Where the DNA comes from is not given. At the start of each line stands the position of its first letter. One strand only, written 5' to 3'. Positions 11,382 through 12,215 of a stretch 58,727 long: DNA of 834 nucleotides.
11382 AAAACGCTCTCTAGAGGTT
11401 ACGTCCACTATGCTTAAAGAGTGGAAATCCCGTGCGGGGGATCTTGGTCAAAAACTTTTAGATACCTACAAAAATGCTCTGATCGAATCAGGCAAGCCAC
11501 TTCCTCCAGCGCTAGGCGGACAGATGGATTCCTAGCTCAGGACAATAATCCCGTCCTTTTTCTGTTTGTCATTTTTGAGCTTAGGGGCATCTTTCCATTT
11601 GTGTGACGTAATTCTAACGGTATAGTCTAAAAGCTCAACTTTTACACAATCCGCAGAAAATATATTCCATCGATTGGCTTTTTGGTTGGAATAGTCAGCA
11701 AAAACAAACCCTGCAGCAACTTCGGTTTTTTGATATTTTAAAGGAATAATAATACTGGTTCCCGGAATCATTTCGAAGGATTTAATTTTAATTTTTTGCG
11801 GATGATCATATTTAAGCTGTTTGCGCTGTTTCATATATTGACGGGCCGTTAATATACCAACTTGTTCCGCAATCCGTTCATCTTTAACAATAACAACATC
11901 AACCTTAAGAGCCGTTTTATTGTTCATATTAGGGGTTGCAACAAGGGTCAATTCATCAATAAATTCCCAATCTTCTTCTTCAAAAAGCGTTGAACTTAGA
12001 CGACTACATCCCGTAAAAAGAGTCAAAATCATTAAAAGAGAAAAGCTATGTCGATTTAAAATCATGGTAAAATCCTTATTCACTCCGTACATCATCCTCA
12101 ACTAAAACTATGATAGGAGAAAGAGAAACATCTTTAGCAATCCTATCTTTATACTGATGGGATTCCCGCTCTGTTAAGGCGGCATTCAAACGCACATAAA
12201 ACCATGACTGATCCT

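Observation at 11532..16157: Orphan five-gene T6SS tip operon (vgrG - MORN - DUF4280 - SPOR protein - TssJ-like lipoprotein) with no core T6SS genes nearby and no recognisable toxin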

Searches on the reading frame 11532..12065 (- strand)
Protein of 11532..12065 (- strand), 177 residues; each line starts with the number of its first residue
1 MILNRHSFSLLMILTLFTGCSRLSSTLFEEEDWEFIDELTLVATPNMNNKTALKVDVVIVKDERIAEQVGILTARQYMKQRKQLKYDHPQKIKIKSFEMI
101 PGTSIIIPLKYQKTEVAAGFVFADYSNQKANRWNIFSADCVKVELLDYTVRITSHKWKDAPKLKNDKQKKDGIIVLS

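Call 3: search_protein_families(library=pfam, proteins=[window:11532-12065:-], max_evalue=0.1)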
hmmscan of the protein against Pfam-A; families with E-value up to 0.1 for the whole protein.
window:11532-12065:- (177 aa): 1 family
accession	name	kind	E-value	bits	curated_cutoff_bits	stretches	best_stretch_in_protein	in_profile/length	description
PF12790.13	T6SS-SciN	-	0.011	15.9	27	1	38-134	4-99/120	Type VI secretion lipoprotein, VasD, EvfM, TssJ, VC_A0113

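Call 4: search_protein_families(library=ncbifam, proteins=[window:11532-12065:-], max_evalue=0.1)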
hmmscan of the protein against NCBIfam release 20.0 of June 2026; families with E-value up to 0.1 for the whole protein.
window:11532-12065:- (177 aa): 1 family
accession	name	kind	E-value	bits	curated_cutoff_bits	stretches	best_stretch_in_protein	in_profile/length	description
TIGR03352.1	VI_chp_3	equivalog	0.001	18.8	31.6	1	9-134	5-125/147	type VI secretion system lipoprotein TssJ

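Call 15: find_homologous_proteins(query=window:11532-12065:-, max_evalue=0.001)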
Query window:11532-12065:- (177 aa): 11 proteins with E <= 0.001 among 65 candidates.
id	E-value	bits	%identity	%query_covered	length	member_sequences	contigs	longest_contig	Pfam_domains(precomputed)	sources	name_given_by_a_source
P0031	1.2e-110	385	99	100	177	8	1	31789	-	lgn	-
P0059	3.9e-92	324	81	100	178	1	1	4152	-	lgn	-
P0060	3.4e-80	286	79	90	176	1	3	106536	-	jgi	jgi:type VI secretion system protein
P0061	6.7e-79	281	72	100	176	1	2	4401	-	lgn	-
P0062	1.7e-61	225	61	97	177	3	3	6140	-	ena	-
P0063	1.1e-56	209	61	96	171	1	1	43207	-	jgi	-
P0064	2.4e-56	208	54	99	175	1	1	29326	-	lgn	-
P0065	1.1e-54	203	56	95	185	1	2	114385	PF12790.14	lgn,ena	-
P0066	3.3e-53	198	59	95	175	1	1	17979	-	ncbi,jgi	jgi:hypothetical protein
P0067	3.5e-51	191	56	89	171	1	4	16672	-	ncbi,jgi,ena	jgi:hypothetical protein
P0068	4.6e-46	175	50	94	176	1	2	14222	-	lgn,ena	-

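Call 16: find_encoding_contigs(protein=P0060, flank=10000, max_places=2)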
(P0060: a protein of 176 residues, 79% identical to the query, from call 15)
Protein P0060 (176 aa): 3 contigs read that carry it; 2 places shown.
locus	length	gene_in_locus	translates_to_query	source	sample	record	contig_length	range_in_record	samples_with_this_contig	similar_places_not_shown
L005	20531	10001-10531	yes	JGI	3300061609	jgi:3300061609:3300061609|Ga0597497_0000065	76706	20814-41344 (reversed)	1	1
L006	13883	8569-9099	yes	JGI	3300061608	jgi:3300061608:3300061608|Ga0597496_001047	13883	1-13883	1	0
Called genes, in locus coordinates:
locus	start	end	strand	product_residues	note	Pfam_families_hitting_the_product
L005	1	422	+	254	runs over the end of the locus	PF13539:Peptidase_M15_4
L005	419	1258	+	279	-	PF17827:PrmC_N (weak), PF07669:Eco57I (weak), PF05175:MTS, PF06325:PrmA (faint), PF13489:Methyltransf_23 (faint), PF08242:Methyltransf_12 (weak), PF13649:Methyltransf_25, PF13847:Methyltransf_31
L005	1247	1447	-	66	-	-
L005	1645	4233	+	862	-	PF02861:Clp_N, PF23569:NBD_SMAX1, PF00004:AAA, PF17871:AAA_lid_9, PF07724:AAA_2, PF00004:AAA, PF07728:AAA_5, PF10431:ClpB_D2-small, +7 more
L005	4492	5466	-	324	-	PF00849:PseudoU_synth_2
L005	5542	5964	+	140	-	-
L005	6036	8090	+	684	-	PF05954:Phage_GPD, PF04717:Phage_base_V, PF22178:Gp5_trimer_C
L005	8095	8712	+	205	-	PF07661:MORN_2 (faint)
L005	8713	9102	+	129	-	PF14107:DUF4280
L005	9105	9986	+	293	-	PF05036:SPOR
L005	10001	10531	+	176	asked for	-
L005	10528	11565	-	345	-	PF03480:DctP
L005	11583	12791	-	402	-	PF01494:FAD_binding_3, PF08491:SE (weak)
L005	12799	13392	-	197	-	PF00081:Sod_Fe_N, PF02777:Sod_Fe_C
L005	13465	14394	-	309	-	-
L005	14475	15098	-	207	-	-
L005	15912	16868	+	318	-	PF00126:HTH_1 (weak), PF03466:LysR_substrate (faint)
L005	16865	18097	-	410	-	PF00083:Sugar_tr (faint), PF07690:MFS_1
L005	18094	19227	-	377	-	PF00924:MS_channel_2nd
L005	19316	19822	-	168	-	PF00380:Ribosomal_S9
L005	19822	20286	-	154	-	PF00572:Ribosomal_L13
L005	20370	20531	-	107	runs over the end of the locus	PF03091:CutA1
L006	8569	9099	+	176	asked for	-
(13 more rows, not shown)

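Call 17: find_encoding_contigs(protein=P0065, flank=10000, max_places=2)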
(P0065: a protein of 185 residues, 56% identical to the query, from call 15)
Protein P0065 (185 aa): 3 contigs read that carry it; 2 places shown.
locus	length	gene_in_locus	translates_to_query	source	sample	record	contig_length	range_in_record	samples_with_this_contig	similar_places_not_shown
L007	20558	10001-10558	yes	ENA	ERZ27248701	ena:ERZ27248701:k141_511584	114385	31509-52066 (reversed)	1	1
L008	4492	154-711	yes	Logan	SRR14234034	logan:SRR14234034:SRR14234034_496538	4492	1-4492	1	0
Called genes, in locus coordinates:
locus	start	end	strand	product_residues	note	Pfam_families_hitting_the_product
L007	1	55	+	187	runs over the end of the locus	-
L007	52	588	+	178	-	PF04965:GPW_gp25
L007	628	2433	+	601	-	PF05947:T6SS_TssF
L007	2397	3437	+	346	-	PF06996:T6SS_TssG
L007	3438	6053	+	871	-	PF02861:Clp_N, PF13191:AAA_16 (weak), PF00004:AAA, PF17871:AAA_lid_9, PF00004:AAA, PF07724:AAA_2, PF07728:AAA_5, PF10431:ClpB_D2-small, +5 more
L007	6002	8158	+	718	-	PF05954:Phage_GPD, PF04717:Phage_base_V, PF22178:Gp5_trimer_C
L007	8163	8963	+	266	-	-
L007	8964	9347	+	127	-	PF14107:DUF4280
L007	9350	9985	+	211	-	-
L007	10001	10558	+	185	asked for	PF12790:T6SS-SciN (faint)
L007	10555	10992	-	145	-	PF02590:SPOUT_MTase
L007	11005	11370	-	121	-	PF02410:RsfS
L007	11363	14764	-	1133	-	PF00580:UvrD-helicase, PF13245:AAA_19 (weak), PF13361:UvrD_C, PF13538:UvrD_C_2 (faint), PF12705:PDDEXK_1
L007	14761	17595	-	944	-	PF12705:PDDEXK_1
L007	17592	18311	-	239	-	PF00483:NTP_transferase, PF12804:NTP_transf_3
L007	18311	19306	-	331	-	PF01636:APH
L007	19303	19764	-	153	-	PF02367:TsaE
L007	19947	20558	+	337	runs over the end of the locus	PF03486:HI0933_like (faint), PF07992:Pyr_redox_2, PF13738:Pyr_redox_3, PF00070:Pyr_redox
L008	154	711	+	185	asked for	PF12790:T6SS-SciN (faint)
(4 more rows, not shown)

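Call 18: find_homologous_proteins(query=L007:628-2433:+, max_evalue=1e-20)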
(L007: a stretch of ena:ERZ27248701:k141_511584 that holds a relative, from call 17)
Query L007:628-2433:+ (601 aa): 1713 proteins with E <= 1e-20 among 8000 candidates; the best 120 are listed.
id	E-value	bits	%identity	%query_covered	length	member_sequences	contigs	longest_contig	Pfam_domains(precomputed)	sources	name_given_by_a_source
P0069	0.0e+0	1376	100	100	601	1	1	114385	PF05947.18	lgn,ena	-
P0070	1.7e-264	897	65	100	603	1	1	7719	PF05947.18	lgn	-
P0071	3.5e-264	896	64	100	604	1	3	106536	PF05947.18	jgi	jgi:type VI secretion system protein ImpG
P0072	3.6e-264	896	64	100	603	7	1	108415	PF05947.18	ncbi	-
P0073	8.4e-258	875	63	100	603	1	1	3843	PF05947.18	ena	-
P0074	3.3e-257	873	63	100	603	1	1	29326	PF05947.18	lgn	-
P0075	4.5e-256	869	64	100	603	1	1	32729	PF05947.18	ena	-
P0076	2.5e-253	860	64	100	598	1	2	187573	PF05947.18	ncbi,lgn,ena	-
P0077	4.9e-252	856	62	100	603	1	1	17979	PF05947.18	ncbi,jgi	jgi:type VI secretion system protein ImpG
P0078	1.9e-251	854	63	100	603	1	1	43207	PF05947.18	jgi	-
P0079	3.6e-248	843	62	100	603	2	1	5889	PF05947.18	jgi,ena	jgi:type VI secretion system protein ImpG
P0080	1.5e-217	742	56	100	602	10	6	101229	PF05947.18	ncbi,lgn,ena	-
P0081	8.6e-214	729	55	100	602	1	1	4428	PF05947.18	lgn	-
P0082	1.8e-207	709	54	100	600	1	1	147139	PF05947.18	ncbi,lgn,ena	ncbi:MAG: type VI secretion system baseplate subunit TssF [Alphaproteobacteria bacterium]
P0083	1.6e-199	682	53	100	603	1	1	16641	PF05947.18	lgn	-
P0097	2.3e-182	626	48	100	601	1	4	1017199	PF05947.18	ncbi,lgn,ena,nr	ncbi:MAG: type VI secretion system baseplate subunit TssF [Holosporaceae bacterium]|nr:MAG: type VI 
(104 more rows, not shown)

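Call 19: search_protein_families(library=ncbifam, proteins=[L005:1645-4233:+, L007:3438-6053:+, L007:8163-8963:+, L007:9350-9985:+, L007:10001-10558:+, L005:5542-5964:+, L005:8095-8712:+, L005:9105-9986:+], max_evalue=0.01)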
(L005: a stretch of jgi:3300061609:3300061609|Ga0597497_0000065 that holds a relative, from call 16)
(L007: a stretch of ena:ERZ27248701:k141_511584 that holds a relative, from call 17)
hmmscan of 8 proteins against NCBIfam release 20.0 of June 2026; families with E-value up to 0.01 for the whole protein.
L005:1645-4233:+ (862 aa): 33 families (the best 25 are shown)
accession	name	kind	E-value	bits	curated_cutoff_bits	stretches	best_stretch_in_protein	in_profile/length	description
TIGR03346.1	chaperone_ClpB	equivalog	0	1351.7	1232.1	1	6-851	1-851/853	ATP-dependent chaperone ClpB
NF008118.0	PRK10865.1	equivalog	0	1152.5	1417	1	1-845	1-848/857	ATP-dependent chaperone ClpB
TIGR03345.1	VI_ClpV1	equivalog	1.2e-244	814.5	884.95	1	11-836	6-841/852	type VI secretion system ATPase TssH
TIGR02639.1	ClpA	equivalog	8.5e-242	804.5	993.15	2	8-448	3-456/734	ATP-dependent Clp protease ATP-binding subunit ClpA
NF033606.1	heat_AAA_ClpK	exception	8.5e-240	798.3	1900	2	29-466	135-570/949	heat shock survival AAA family ATPase ClpK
NF033607.0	disagg_AAA_ClpG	exception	1e-238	794.8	1900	2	13-467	96-550/932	AAA family protein disaggregase ClpG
NF008263.0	PRK11034.1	equivalog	5.3e-185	616.5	1350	2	140-450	152-459/758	ATP-dependent Clp protease ATP-binding subunit ClpA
NF003745.1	PRK05342.1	equivalog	3.1e-11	42.8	359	1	552-619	58-133/418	ATP-dependent Clp protease ATP-binding subunit ClpX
NF005304.0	PRK06835.1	equivalog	4.2e-07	29.4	215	1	584-637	172-225/330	ATP-binding protein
NF001679.0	PRK00440.1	equivalog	6.6e-07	28.7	303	0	595-623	39-67/322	replication factor C small subunit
TIGR00382.1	clpX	equivalog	3.2e-06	26.4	370.75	0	555-619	68-141/414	ATP-dependent protease ATP-binding subunit ClpX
NF038214.1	IS21_help_AAA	equivalog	5.6e-06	26.2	200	0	598-638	93-133/232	IS21-like element helper ATPase IstB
NF047784.1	MadB_ATPase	equivalog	6.2e-06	25.6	475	1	598-618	36-56/298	MadB family AAA-type ATPase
NF009067.0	PRK12402.1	equivalog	8.6e-06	24.9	317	0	569-637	19-80/340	replication factor C small subunit 2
TIGR00764.1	lon_rel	equivalog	2.2e-05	23.3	516.6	0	176-219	17-58/608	ATP-dependent protease LonB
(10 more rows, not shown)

L007:3438-6053:+ (871 aa): 24 families
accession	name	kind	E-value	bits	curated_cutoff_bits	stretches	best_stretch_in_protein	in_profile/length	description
TIGR03345.1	VI_ClpV1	equivalog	0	1170.9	884.95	1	11-848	1-851/852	type VI secretion system ATPase TssH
TIGR03346.1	chaperone_ClpB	equivalog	7.5e-213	709.4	1232.1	2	15-496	5-473/853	ATP-dependent chaperone ClpB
TIGR02639.1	ClpA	equivalog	1.9e-168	561.9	993.15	2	15-421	5-413/734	ATP-dependent Clp protease ATP-binding subunit ClpA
NF008118.0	PRK10865.1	equivalog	5.2e-163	544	1417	1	177-834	160-835/857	ATP-dependent chaperone ClpB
NF033606.1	heat_AAA_ClpK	exception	1e-157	526.7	1900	2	15-445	116-536/949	heat shock survival AAA family ATPase ClpK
NF033607.0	disagg_AAA_ClpG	exception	2.1e-153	512.4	1900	2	85-472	163-540/932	AAA family protein disaggregase ClpG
NF008263.0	PRK11034.1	equivalog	3.9e-128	428.4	1350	2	29-417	20-410/758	ATP-dependent Clp protease ATP-binding subunit ClpA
NF009067.0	PRK12402.1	equivalog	3.5e-09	36.1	317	1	596-633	37-76/340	replication factor C small subunit 2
NF003229.0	PRK04195.1-5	equivalog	1.1e-07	30.9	280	1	567-679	19-115/413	replication factor C large subunit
NF001679.0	PRK00440.1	equivalog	3.6e-07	29.6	303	1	595-638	39-84/322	replication factor C small subunit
TIGR03499.1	FlhF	equivalog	4.4e-06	26.9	174.15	1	480-619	90-222/286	flagellar biosynthesis GTPase FlhF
TIGR02928.1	TIGR02928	subfamily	1e-05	24.6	181.3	1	194-243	14-67/366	orc1/cdc6 family replication initiation protein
NF040586.1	FxSxx_TPR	equivalog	1.5e-05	23.7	300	0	198-233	9-42/830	FxSxx-COOH system tetratricopeptide repeat protein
TIGR00763.1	lon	equivalog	2.4e-05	23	608.05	1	381-680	144-433/795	endopeptidase La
NF003231.0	PRK04195.2-1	equivalog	0.00018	20.4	442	1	567-645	19-90/517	replication factor C large subunit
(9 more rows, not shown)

L007:8163-8963:+ (266 aa): 1 family
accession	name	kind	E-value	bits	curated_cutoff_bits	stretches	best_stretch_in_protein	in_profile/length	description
NF033566.1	adhes_LIC20035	equivalog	2.1e-07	30.2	250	1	79-164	173-263/434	LIC20035 family adhesin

L007:9350-9985:+ (211 aa): 0 families

L007:10001-10558:+ (185 aa): 1 family
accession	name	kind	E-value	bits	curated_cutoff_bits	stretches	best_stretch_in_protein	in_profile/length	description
TIGR03352.1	VI_chp_3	equivalog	2.8e-05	23.9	31.6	1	14-141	4-126/147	type VI secretion system lipoprotein TssJ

L005:5542-5964:+ (140 aa): 0 families

L005:8095-8712:+ (205 aa): 1 family
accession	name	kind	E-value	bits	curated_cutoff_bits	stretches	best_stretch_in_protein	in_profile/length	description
NF033566.1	adhes_LIC20035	equivalog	5e-09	35.5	250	1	28-175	108-261/434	LIC20035 family adhesin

L005:9105-9986:+ (293 aa): 1 family
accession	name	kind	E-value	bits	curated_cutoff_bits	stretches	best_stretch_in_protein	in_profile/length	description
TIGR02223.1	ftsN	equivalog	0.00021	20.9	107.65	0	210-269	226-282/299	cell division protein FtsN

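Call 20: find_encoding_contigs(protein=P0072, flank=10000, max_places=3)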
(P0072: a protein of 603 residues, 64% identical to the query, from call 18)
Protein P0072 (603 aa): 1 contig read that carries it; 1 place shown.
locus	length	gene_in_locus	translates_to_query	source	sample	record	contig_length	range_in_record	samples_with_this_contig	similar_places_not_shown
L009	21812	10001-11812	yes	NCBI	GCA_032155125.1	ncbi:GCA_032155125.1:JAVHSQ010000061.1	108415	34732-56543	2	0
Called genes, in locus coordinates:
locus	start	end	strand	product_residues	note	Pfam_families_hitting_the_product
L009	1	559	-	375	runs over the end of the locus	PF00924:MS_channel_2nd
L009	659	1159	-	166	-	PF00380:Ribosomal_S9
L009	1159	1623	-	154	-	PF00572:Ribosomal_L13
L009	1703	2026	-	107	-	PF03091:CutA1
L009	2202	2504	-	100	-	PF00216:Bac_DNA_binding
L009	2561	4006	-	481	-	PF00005:ABC_tran, PF01695:IstB_IS21 (faint), PF02463:SMC_N, PF13401:AAA_22 (faint), PF20720:nSTAND3 (faint), PF13304:AAA_21 (weak), PF00005:ABC_tran, PF02463:SMC_N, +2 more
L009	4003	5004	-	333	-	PF00528:BPD_transp_1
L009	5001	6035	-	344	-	PF00528:BPD_transp_1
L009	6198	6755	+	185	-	PF05591:T6SS_VipA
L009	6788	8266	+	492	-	PF05943:VipB, PF18945:VipB_2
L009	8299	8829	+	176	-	-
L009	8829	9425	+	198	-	-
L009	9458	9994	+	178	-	PF04965:GPW_gp25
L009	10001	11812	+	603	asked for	PF05947:T6SS_TssF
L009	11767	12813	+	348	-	PF06996:T6SS_TssG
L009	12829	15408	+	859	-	PF02861:Clp_N (weak), PF13191:AAA_16 (weak), PF23569:NBD_SMAX1 (weak), PF00004:AAA, PF17871:AAA_lid_9, PF07724:AAA_2, PF07728:AAA_5, PF10431:ClpB_D2-small, +5 more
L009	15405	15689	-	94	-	-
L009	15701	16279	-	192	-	PF02482:Ribosomal_S30AE, PF16321:Ribosom_S30AE_C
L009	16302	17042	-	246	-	PF00005:ABC_tran, PF13304:AAA_21 (faint)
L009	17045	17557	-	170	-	PF03968:LptD_N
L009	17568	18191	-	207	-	PF06835:LptC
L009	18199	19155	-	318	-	PF01380:SIS, PF00571:CBS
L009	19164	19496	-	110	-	-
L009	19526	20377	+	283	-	PF17773:UPF0176_N, PF00581:Rhodanese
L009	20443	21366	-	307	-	PF13616:Rotamase_3 (weak), PF13145:Rotamase_2, PF00639:Rotamase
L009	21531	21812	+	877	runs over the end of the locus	PF01411:tRNA-synt_2c, PF07973:tRNA_SAD, PF02272:DHHA1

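Call 21: find_encoding_contigs(protein=P0071, flank=10000, max_places=2)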
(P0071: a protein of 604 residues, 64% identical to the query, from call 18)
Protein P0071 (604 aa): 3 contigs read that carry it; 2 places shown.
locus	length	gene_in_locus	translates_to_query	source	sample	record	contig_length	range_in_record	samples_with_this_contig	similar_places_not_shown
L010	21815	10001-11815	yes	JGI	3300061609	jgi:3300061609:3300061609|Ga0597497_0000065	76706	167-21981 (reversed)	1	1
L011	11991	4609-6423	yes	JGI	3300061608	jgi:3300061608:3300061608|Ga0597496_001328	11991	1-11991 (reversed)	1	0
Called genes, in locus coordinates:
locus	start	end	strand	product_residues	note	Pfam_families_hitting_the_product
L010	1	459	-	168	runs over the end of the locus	PF00380:Ribosomal_S9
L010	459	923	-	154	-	PF00572:Ribosomal_L13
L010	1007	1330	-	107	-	PF03091:CutA1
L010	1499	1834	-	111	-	PF00216:Bac_DNA_binding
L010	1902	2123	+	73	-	-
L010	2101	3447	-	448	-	PF13481:AAA_25 (faint), PF00005:ABC_tran, PF01695:IstB_IS21 (faint), PF02367:TsaE (faint), PF02463:SMC_N (weak), PF13175:AAA_15 (faint), PF02463:SMC_N (weak), PF00005:ABC_tran, +9 more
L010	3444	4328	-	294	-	PF00528:BPD_transp_1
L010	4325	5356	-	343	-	PF00528:BPD_transp_1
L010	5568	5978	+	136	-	-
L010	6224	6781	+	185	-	PF05591:T6SS_VipA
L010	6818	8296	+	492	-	PF05943:VipB, PF18945:VipB_2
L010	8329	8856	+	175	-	-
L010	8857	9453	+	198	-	-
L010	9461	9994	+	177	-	PF04965:GPW_gp25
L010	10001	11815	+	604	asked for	PF05947:T6SS_TssF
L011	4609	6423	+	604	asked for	PF05947:T6SS_TssF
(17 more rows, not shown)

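Call 22: list_cluster_members(proteins=[P0072, L009:6198-6755:+, L009:6788-8266:+, L009:8299-8829:+, L009:8829-9425:+, L009:9458-9994:+, L009:11767-12813:+, L009:12829-15408:+])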
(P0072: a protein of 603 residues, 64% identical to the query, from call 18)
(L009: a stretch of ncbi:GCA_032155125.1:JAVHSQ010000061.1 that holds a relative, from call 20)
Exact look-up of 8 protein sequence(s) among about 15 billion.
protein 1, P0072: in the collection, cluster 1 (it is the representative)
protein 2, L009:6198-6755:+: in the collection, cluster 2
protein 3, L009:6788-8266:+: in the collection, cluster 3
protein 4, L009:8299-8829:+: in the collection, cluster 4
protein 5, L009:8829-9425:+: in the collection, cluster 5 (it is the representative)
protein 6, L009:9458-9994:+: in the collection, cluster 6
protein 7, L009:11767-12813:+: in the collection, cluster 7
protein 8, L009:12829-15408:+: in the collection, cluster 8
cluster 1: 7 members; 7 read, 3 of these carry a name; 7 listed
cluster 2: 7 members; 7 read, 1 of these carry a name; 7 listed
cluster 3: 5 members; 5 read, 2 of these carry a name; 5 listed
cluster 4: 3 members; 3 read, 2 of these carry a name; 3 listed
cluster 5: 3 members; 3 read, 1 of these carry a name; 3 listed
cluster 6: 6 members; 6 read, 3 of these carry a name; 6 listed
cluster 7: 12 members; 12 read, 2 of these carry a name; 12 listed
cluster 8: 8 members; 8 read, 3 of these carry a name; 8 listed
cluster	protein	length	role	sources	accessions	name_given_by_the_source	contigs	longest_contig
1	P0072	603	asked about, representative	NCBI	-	-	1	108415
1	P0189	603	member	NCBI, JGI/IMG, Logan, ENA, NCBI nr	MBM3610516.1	MAG: type VI secretion system baseplate subunit TssF [Alphaproteobacteria bacterium] | type VI secretion system baseplate subunit TssF [Alphaproteobacteria bacterium]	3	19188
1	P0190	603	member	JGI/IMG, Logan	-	type VI secretion system protein ImpG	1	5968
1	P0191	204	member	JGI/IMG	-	type VI secretion system protein ImpG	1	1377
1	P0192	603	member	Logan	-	-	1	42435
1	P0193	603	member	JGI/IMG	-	-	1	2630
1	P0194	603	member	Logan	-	-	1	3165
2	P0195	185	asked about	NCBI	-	-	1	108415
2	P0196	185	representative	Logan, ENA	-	-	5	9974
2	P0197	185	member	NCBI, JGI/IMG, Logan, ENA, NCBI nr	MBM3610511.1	MAG: type VI secretion system contractile sheath small subunit [Alphaproteobacteria ... | type VI secretion system contractile sheath small subunit [Alphaproteobacteria bacterium]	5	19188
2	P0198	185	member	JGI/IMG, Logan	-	-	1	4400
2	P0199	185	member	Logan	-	-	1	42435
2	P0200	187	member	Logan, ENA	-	-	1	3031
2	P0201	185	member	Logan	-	-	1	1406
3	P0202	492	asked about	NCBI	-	-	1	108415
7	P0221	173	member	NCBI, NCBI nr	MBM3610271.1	MAG: type VI secretion system baseplate subunit TssG [Alphaproteobacteria bacterium] | type VI secretion system baseplate subunit TssG [Alphaproteobacteria bacterium]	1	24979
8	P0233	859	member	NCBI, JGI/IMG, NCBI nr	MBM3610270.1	MAG: type VI secretion system ATPase TssH [Alphaproteobacteria bacterium] | type VI secretion system ATPase TssH [Alphaproteobacteria bacterium]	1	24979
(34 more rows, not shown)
